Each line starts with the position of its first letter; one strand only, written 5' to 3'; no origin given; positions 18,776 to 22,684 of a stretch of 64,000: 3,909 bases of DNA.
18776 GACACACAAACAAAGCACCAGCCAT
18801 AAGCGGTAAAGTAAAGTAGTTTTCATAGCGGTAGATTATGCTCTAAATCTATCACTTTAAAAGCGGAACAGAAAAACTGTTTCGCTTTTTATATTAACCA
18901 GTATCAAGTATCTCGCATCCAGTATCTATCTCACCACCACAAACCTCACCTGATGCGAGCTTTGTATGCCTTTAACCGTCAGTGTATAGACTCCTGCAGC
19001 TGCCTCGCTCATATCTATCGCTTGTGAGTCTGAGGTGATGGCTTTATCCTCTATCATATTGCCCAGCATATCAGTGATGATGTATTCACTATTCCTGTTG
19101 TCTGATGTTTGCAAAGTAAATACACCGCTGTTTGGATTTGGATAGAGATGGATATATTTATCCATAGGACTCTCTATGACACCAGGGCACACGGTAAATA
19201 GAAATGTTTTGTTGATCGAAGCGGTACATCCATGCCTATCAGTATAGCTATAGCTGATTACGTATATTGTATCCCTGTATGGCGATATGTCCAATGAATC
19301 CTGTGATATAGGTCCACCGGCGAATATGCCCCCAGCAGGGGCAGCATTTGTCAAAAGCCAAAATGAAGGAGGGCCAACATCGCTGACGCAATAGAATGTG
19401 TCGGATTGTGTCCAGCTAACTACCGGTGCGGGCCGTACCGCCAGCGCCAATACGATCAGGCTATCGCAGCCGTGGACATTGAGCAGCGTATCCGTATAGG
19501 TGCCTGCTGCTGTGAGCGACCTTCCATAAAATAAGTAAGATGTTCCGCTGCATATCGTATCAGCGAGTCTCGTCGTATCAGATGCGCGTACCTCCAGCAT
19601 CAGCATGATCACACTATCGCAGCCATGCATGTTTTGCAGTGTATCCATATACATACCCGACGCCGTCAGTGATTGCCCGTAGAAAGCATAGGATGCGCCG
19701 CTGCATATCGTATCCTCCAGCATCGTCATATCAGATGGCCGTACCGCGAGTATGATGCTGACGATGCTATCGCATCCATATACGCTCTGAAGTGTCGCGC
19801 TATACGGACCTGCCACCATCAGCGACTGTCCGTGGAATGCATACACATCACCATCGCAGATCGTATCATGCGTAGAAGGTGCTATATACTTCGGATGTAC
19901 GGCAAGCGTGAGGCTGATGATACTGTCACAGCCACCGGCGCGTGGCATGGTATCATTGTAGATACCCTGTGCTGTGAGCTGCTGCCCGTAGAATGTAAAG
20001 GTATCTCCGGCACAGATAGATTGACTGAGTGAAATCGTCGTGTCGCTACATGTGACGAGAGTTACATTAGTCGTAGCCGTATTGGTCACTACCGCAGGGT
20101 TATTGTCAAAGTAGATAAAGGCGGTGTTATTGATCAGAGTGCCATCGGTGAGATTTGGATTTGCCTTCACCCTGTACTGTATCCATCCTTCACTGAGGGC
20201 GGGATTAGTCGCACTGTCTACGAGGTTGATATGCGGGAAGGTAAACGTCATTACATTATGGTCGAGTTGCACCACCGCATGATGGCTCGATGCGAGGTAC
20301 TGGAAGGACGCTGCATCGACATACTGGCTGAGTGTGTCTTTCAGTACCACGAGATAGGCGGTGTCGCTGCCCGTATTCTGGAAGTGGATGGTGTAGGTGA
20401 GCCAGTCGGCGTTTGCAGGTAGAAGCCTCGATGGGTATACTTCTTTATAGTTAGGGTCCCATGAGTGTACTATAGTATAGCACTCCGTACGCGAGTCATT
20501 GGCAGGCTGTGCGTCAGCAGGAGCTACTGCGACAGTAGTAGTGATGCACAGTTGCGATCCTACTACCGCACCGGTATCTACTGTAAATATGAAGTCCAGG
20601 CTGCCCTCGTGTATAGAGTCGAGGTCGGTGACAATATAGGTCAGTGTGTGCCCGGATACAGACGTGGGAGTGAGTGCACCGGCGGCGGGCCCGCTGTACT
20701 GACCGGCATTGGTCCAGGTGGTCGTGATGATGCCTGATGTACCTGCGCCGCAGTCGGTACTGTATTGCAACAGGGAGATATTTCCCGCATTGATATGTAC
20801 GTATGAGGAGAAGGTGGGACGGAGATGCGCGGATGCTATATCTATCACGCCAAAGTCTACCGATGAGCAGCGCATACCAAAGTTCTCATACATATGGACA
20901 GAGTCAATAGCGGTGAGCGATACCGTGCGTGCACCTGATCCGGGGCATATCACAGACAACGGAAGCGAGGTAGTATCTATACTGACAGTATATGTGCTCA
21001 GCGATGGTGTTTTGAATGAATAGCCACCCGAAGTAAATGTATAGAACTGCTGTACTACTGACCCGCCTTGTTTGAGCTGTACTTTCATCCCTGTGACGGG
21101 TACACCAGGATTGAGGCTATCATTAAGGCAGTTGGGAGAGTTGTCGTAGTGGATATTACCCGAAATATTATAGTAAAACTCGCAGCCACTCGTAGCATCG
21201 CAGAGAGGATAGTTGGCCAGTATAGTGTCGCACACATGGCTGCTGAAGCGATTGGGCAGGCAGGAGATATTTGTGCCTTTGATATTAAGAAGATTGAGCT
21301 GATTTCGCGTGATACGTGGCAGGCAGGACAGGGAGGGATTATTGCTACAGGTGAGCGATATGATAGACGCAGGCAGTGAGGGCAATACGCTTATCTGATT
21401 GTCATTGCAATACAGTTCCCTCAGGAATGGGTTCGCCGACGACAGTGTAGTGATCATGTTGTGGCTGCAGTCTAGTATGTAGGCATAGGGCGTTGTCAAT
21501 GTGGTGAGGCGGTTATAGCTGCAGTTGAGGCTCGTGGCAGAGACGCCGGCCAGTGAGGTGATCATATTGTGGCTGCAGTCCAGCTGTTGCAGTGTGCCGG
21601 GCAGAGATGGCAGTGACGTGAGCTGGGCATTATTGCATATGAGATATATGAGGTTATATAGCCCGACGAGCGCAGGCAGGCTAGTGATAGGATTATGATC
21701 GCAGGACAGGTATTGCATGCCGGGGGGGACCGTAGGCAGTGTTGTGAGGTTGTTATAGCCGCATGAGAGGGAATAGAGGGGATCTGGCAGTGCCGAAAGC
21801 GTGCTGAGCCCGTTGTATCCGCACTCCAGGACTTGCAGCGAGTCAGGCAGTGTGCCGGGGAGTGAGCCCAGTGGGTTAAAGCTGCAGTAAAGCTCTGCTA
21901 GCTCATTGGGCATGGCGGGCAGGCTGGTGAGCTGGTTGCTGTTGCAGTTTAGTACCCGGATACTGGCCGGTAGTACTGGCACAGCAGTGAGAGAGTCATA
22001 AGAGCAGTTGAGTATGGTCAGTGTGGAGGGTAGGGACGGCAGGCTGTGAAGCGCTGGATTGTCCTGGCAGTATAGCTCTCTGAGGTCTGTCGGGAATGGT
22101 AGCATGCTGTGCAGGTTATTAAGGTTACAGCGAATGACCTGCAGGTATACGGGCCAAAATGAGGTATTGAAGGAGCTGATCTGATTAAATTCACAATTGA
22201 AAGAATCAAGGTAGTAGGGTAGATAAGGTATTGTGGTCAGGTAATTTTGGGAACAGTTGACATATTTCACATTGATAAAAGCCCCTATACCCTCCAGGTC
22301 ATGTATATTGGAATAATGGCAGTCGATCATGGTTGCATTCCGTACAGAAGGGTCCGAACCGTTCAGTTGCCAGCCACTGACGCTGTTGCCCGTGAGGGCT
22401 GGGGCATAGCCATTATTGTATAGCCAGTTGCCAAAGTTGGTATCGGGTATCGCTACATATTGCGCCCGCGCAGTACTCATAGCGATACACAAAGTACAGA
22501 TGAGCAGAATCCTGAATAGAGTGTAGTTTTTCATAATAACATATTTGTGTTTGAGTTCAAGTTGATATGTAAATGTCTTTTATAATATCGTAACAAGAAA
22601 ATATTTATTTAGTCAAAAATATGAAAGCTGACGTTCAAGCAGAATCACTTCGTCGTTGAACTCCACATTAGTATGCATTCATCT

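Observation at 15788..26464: Three tandem paralogs that combine YopM/IpaH-style LRRs with T9SS export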

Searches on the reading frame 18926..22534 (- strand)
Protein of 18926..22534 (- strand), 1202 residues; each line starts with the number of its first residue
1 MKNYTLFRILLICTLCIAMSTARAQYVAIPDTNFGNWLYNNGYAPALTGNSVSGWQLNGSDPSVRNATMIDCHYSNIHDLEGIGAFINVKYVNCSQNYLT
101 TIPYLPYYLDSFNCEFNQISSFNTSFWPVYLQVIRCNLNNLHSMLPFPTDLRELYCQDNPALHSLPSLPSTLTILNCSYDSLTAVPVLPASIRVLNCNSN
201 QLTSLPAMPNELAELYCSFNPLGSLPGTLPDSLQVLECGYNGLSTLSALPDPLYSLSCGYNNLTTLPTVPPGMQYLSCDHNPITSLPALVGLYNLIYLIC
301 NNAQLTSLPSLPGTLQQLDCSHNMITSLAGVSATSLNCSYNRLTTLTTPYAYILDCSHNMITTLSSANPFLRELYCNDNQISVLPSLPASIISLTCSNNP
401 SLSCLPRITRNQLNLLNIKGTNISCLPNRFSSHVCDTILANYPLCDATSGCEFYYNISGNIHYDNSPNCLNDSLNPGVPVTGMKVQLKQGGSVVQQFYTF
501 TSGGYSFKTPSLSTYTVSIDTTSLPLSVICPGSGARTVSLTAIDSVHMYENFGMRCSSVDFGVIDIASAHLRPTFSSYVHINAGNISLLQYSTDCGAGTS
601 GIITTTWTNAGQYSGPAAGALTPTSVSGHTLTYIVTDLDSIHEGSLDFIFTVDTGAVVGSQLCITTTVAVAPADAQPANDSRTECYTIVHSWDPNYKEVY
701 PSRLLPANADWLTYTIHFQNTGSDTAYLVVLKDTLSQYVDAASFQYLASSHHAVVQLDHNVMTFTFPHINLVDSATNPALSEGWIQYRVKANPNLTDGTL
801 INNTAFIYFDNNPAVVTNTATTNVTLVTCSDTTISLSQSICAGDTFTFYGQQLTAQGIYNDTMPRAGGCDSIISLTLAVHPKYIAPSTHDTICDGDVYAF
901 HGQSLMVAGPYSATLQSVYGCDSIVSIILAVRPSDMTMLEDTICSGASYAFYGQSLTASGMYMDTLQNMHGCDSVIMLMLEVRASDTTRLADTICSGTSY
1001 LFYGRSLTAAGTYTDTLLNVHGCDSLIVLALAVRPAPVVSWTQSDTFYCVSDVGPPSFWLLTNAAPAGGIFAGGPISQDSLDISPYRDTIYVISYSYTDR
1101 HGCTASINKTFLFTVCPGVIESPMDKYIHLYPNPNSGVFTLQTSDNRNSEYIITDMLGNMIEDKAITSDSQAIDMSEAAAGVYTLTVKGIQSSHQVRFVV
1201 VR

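Call 3: search_protein_families(library=pfam, proteins=[window:18926-22534:-], max_evalue=0.01)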
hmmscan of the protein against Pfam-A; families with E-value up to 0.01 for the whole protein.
window:18926-22534:- (1202 aa): 4 families
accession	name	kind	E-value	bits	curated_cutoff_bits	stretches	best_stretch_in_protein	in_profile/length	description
PF24595.1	DUF7619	-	6.2e-39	133.5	27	1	693-822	1-132/133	Domain of unknown function (DUF7619)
PF12799.13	LRR_4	-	6.9e-24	83.8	27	3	273-312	3-43/44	Leucine Rich repeats (2 copies)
PF18962.6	Por_Secre_tail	-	1.2e-10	42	27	1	1130-1199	1-74/75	Secretion system C-terminal sorting domain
PF17210.9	SdrD_B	-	0.0016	19.1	29.7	1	460-521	6-66/112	SdrD B-like domain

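Call 4: search_protein_families(library=ncbifam, proteins=[window:18926-22534:-], max_evalue=0.01)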
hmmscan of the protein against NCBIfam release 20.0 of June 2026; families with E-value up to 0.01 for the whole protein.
window:18926-22534:- (1202 aa): 6 families
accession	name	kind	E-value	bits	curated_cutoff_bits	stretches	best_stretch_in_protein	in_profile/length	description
NF011917.0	PRK15387.1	equivalog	5.8e-39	133.7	1243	2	176-406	207-438/788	type III secretion system effector E3 ubiquitin transferase SspH2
NF011897.0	PRK15370.1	equivalog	3.3e-28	98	1113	3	88-267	221-404/755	SPI-1 type III secretion system effector E3 ubiquitin transferase SlrP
TIGR04183.1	Por_Secre_tail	domain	1.2e-09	38.1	23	1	1130-1200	1-71/72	T9SS type A sorting domain-containing protein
NF011916.0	PRK15386.1-5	equivalog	5.5e-05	22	977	1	161-282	48-167/454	EspK/GogB family type III secretion system effector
NF038113.1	T9SSA_dep_M36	equivalog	8e-05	21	885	1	1125-1199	791-867/869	T9SS-dependent M36 family metallopeptidase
TIGR01451.2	B_ant_repeat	repeat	0.00011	22.2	24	1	710-736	12-38/53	DUF11 type repeat protein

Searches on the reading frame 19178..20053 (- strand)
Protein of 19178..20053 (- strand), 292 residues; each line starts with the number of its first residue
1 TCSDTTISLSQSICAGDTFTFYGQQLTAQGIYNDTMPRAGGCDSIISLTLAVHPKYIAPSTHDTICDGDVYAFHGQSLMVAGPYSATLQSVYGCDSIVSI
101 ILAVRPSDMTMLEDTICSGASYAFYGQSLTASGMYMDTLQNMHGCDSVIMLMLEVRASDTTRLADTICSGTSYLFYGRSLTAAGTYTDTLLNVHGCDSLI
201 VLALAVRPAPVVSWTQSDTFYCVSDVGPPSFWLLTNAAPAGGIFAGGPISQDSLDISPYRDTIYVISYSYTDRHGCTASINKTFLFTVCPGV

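Call 63: find_homologous_proteins(query=window:19178-20053:-, max_evalue=0.001)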
Query seq(292 aa) (292 aa): 179 proteins with E <= 0.001 among 1518 candidates; the best 120 are listed.
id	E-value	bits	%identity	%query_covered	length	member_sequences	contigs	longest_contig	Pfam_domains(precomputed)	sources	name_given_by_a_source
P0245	3.3e-104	366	48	67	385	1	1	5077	-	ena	-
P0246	1.4e-80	289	41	80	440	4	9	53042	PF18962.8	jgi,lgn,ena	jgi:hypothetical protein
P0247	2.9e-77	278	38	67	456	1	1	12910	PF18962.8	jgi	jgi:hypothetical protein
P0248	3.6e-67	245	46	73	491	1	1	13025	PF13585.13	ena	-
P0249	4.1e-65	238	46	71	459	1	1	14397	PF07679.23,PF13927.13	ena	-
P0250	4.3e-60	221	40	83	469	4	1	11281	-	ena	-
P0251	5.8e-57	211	45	61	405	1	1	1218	-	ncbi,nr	ncbi:MAG: hypothetical protein EBW15_10440, partial [Actinobacteria bacterium]|nr:hypothetical prote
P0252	1.2e-54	204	38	61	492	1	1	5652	PF13585.13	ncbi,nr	ncbi:MAG TPA: gliding motility-associated C-terminal domain-containing protein, partial [Chitinophag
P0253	1.4e-54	203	45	62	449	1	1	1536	-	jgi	jgi:hypothetical protein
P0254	2.3e-53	199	37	70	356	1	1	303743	-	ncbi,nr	ncbi:MAG: hypothetical protein IPM82_03980 [Saprospiraceae bacterium]|nr:hypothetical protein [Sapro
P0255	3.9e-53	199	39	98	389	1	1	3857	PF18962.8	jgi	jgi:hypothetical protein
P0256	2.3e-52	196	44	71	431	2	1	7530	PF13585.13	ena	-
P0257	5.6e-52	195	33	78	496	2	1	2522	PF18962.8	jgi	jgi:hypothetical protein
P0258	5.8e-52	195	42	80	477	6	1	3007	PF18962.8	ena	-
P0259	8.2e-52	194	37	68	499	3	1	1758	PF18962.8,PF11589.15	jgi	jgi:hypothetical protein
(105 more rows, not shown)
